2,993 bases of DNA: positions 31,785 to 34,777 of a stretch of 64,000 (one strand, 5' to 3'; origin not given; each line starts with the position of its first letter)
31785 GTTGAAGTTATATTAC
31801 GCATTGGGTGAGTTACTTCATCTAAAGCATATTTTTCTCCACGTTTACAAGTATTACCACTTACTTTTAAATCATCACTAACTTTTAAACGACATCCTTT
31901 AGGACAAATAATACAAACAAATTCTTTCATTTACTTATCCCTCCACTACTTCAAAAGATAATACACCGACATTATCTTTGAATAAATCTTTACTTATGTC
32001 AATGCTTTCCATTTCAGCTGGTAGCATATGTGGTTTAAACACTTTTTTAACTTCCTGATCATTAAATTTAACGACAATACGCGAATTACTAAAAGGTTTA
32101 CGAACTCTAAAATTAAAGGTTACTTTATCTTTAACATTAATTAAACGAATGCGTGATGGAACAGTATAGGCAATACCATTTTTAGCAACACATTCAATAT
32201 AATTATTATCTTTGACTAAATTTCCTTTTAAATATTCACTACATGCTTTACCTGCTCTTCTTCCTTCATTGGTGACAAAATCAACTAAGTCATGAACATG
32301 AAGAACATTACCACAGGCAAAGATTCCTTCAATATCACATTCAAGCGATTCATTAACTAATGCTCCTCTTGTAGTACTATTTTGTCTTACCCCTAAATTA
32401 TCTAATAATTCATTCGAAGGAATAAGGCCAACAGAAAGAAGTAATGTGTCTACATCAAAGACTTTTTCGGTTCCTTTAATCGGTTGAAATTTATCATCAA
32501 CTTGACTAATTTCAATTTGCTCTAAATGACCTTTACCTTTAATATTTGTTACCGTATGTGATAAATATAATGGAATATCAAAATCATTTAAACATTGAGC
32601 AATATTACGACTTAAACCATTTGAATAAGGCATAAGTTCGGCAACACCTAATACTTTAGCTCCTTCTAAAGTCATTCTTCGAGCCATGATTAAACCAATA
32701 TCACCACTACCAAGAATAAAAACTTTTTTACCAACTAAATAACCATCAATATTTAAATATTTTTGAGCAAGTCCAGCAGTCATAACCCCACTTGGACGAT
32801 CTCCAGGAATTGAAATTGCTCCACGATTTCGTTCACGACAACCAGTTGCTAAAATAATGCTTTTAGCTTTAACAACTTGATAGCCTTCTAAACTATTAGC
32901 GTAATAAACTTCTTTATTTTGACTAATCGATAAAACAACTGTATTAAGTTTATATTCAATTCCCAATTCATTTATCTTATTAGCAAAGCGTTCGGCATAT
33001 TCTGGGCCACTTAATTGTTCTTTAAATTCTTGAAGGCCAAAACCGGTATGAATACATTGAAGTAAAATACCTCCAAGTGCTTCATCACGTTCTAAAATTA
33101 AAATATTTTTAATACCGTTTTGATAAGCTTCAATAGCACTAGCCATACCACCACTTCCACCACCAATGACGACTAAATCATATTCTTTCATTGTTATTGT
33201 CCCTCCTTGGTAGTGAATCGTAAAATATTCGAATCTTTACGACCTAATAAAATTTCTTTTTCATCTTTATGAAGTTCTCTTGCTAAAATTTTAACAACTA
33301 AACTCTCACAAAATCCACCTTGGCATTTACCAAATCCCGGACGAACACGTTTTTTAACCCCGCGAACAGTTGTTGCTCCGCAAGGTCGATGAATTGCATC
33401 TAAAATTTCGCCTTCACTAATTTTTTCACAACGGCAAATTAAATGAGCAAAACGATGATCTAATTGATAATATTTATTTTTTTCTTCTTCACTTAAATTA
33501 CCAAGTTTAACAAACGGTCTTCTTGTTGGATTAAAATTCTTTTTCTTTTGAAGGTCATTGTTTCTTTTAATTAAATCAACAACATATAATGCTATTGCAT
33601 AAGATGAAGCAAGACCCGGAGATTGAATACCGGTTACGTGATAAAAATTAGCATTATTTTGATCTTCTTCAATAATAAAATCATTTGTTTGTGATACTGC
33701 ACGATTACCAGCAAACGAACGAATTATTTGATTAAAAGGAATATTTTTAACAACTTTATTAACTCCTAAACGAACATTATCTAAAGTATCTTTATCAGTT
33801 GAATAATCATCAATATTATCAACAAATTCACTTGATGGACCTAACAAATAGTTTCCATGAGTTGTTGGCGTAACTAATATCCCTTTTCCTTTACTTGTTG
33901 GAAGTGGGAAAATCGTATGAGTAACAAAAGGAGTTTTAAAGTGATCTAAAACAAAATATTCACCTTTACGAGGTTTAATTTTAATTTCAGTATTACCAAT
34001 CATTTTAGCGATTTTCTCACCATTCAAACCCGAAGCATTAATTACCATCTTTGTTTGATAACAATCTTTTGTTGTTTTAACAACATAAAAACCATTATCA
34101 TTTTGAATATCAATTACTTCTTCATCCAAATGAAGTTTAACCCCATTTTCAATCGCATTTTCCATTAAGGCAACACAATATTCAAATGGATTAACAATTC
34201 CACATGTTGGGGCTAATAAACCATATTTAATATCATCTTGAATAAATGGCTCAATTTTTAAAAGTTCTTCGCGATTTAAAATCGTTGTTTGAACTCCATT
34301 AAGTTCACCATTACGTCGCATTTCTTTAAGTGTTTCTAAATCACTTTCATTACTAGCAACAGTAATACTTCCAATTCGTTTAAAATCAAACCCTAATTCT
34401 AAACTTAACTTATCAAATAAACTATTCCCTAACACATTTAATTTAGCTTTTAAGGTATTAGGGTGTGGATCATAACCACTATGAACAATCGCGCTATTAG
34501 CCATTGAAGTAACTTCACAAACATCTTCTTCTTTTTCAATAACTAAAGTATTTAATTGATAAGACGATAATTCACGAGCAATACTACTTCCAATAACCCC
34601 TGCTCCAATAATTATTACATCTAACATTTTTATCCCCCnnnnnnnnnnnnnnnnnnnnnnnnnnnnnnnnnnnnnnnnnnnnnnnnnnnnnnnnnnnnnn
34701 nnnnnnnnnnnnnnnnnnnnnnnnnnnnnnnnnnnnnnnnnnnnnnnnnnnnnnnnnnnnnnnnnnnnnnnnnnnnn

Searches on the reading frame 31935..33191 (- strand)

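Call 81: search_protein_families(library=pfam, proteins=[window:31935-33191:-], max_evalue=0.00001)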
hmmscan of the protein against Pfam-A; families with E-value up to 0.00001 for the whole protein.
window:31935-33191:- (418 aa): 7 families
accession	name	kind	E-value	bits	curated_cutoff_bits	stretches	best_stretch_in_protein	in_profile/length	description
PF07992.20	Pyr_redox_2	-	9.8e-33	114.2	26.1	1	4-298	1-279/291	Pyridine nucleotide-disulphide oxidoreductase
PF13738.12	Pyr_redox_3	-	3.4e-13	50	30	1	57-294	75-305/305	Pyridine nucleotide-disulphide oxidoreductase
PF00890.30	FAD_binding_2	-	1.9e-09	37.7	20.4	0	5-41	1-36/414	FAD binding domain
PF01266.30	DAO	-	1.5e-07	31.8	27.9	0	5-40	1-35/353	FAD dependent oxidoreductase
PF03486.20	HI0933_like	-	2e-07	31.1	50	0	5-41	2-37/244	HI0933-like protein Rossmann domain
PF00070.33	Pyr_redox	-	3.8e-07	31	22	0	156-228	1-79/82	Pyridine nucleotide-disulphide oxidoreductase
PF12831.13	FAD_oxidored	-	4.7e-07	29.9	27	1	5-58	1-53/416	FAD dependent oxidoreductase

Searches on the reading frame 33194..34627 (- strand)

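Call 81: search_protein_families(library=pfam, proteins=[window:33194-34627:-], max_evalue=0.00001)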
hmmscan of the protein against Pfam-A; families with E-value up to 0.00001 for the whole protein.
window:33194-34627:- (477 aa): 5 families
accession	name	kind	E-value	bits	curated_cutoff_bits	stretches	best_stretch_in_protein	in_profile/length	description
PF01266.30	DAO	-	4.4e-67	227.5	27.9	1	3-352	1-353/353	FAD dependent oxidoreductase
PF04324.20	Fer2_BFD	-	1.8e-11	44.6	26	1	396-450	1-50/50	BFD-like [2Fe-2S] binding domain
PF13738.12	Pyr_redox_3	-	7.5e-09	35.7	30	0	159-200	92-133/305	Pyridine nucleotide-disulphide oxidoreductase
PF07992.20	Pyr_redox_2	-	1.3e-07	31.8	26.1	0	3-56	2-55/291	Pyridine nucleotide-disulphide oxidoreductase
PF02254.24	TrkA_N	-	4.2e-06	27.5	23.8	0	4-44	1-41/116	TrkA-N domain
